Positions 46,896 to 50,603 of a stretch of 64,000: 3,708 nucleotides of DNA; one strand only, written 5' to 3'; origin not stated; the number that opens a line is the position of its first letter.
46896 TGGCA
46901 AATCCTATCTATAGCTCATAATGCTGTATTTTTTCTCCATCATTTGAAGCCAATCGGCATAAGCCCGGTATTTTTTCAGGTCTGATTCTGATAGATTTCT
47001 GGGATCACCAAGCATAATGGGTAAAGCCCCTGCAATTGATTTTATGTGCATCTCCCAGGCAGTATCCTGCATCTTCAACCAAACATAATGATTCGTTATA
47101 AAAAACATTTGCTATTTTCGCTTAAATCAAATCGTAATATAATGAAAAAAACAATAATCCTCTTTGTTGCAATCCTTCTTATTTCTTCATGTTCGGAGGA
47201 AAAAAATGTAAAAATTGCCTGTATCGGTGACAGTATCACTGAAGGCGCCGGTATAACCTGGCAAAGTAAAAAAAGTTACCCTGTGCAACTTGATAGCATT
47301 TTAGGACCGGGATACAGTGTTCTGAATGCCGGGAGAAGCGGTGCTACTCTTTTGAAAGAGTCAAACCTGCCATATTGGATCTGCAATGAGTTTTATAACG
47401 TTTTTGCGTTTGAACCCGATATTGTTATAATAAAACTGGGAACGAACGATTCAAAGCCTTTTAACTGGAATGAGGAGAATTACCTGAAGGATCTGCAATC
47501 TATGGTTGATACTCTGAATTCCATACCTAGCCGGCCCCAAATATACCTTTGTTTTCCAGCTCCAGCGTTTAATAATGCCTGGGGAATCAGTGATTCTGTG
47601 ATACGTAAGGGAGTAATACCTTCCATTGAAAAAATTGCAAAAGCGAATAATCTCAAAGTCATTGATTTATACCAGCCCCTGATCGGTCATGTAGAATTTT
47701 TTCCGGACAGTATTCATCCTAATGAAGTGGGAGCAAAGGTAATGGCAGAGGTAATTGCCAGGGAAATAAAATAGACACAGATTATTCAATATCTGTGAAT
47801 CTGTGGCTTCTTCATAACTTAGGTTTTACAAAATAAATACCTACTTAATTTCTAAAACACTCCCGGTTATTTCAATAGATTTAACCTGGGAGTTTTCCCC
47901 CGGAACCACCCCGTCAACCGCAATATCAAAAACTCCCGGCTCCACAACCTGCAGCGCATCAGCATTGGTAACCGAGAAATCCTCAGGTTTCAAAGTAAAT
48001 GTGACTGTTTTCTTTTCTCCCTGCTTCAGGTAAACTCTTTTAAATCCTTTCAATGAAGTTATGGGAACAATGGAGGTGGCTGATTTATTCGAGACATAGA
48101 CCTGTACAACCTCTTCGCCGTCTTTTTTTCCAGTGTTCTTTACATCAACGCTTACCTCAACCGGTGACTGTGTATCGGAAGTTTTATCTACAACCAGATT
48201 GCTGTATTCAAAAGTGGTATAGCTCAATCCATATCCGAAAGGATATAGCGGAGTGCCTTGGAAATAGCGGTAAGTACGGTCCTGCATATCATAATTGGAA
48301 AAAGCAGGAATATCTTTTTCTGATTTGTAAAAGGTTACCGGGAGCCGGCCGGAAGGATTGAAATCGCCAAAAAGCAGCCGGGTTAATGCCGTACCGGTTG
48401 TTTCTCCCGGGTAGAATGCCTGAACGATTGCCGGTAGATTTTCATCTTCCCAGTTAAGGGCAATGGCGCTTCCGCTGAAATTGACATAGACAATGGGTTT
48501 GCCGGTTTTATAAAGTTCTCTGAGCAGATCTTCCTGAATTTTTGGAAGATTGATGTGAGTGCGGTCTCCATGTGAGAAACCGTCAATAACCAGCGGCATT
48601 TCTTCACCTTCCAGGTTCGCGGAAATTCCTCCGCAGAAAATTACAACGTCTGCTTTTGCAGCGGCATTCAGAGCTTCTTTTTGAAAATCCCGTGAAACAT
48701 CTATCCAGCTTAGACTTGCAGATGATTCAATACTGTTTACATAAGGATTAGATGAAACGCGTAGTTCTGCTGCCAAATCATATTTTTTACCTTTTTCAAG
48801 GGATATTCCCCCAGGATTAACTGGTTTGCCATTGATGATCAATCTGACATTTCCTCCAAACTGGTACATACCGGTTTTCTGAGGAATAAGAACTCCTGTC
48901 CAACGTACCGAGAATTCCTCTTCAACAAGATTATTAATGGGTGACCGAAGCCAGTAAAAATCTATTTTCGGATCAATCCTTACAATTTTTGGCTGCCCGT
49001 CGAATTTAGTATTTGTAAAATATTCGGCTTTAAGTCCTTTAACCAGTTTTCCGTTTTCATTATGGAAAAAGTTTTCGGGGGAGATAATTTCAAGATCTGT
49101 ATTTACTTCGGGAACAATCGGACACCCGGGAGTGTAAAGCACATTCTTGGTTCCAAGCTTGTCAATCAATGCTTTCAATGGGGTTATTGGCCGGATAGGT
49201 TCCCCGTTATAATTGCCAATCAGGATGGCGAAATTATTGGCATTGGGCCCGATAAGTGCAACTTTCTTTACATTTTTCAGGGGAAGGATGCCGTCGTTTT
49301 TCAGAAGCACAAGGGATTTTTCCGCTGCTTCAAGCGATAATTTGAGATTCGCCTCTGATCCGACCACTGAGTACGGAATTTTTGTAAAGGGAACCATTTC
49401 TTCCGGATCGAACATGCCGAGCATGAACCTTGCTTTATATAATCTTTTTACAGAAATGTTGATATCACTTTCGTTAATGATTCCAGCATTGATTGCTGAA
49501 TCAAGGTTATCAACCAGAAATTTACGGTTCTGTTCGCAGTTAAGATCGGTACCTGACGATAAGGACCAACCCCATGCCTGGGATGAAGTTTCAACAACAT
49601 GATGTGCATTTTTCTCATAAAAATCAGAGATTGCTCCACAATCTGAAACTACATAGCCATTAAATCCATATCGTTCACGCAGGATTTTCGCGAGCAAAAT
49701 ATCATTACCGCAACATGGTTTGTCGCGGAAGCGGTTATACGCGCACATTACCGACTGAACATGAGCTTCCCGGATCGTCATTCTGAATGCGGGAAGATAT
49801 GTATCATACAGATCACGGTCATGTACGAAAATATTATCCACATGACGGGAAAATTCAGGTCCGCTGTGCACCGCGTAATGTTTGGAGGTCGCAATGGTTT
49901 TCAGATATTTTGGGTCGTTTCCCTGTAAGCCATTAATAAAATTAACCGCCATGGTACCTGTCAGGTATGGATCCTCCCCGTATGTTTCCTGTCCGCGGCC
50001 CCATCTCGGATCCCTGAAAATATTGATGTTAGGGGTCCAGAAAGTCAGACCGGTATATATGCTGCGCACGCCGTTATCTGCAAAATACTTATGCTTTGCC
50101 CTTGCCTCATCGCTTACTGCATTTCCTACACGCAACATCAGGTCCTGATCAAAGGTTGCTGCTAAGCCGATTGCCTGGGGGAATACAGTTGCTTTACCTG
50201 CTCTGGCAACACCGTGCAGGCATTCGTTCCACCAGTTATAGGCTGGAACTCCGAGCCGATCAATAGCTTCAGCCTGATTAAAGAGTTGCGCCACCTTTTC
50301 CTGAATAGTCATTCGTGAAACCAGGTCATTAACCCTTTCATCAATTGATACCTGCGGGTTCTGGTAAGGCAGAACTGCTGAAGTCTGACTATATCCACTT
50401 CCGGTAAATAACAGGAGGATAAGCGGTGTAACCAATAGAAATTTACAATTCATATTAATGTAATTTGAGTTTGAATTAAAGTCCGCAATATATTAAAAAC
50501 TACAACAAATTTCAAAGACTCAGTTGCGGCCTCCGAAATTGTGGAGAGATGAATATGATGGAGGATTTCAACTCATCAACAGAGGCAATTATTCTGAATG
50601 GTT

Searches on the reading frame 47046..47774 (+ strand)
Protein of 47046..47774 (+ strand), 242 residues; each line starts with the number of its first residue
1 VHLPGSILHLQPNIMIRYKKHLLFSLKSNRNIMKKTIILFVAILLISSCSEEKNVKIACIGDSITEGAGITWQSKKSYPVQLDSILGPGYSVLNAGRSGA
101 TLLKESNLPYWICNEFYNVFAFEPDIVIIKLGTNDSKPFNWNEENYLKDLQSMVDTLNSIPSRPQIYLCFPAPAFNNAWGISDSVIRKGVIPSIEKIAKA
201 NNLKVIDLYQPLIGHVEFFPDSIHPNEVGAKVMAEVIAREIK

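Call 10: search_protein_families(library=pfam, proteins=[window:47046-47774:+], max_evalue=0.001)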
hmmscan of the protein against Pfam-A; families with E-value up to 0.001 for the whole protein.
window:47046-47774:+ (242 aa): 2 families
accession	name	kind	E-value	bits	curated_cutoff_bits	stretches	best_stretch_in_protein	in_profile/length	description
PF13472.12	Lipase_GDSL_2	-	1.9e-23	84.3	32.9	1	59-231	1-177/178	GDSL-like Lipase/Acylhydrolase family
PF00657.28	Lipase_GDSL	-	2.4e-14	54.4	23.6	1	57-236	1-207/208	GDSL-like Lipase/Acylhydrolase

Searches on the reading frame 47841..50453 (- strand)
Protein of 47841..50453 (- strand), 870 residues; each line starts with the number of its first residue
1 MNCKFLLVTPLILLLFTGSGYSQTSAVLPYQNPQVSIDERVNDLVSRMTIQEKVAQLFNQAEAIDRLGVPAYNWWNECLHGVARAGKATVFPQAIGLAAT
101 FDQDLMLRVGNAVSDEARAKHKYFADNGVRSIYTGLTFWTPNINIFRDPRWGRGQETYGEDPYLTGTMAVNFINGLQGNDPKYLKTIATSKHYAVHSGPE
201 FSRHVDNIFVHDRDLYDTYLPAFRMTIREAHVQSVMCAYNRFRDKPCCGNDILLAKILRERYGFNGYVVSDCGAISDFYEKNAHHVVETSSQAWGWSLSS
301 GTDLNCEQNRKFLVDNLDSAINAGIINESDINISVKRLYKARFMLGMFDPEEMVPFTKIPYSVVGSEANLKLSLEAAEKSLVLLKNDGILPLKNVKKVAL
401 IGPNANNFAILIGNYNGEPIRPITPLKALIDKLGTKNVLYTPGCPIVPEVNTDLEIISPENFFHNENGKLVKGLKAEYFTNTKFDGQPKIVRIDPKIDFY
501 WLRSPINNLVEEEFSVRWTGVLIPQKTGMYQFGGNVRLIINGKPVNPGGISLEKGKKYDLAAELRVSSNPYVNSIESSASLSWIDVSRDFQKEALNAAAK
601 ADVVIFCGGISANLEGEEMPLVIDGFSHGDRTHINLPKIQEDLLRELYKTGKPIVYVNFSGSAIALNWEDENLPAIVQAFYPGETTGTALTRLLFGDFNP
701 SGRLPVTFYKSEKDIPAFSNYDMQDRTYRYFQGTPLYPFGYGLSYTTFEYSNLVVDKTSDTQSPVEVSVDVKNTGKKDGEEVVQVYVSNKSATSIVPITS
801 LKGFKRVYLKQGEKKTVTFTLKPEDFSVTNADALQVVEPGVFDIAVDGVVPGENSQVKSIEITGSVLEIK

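Call 10: search_protein_families(library=pfam, proteins=[window:47841-50453:-], max_evalue=0.001)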
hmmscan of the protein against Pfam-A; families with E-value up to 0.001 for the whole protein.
window:47841-50453:- (870 aa): 4 families
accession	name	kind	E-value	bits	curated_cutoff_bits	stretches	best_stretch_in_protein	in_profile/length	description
PF01915.27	Glyco_hydro_3_C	-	1.9e-54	185.1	31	1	381-745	1-200/200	Glycosyl hydrolase family 3 C-terminal domain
PF00933.27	Glyco_hydro_3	-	9e-46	157.2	27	1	53-339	47-314/316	Glycosyl hydrolase family 3 N terminal domain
PF14310.12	Fn3-like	-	8.4e-19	67.9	25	1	781-846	1-67/71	Fibronectin type III-like domain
PF07691.17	PA14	-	6.3e-12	46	24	1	472-545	3-81/147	PA14 domain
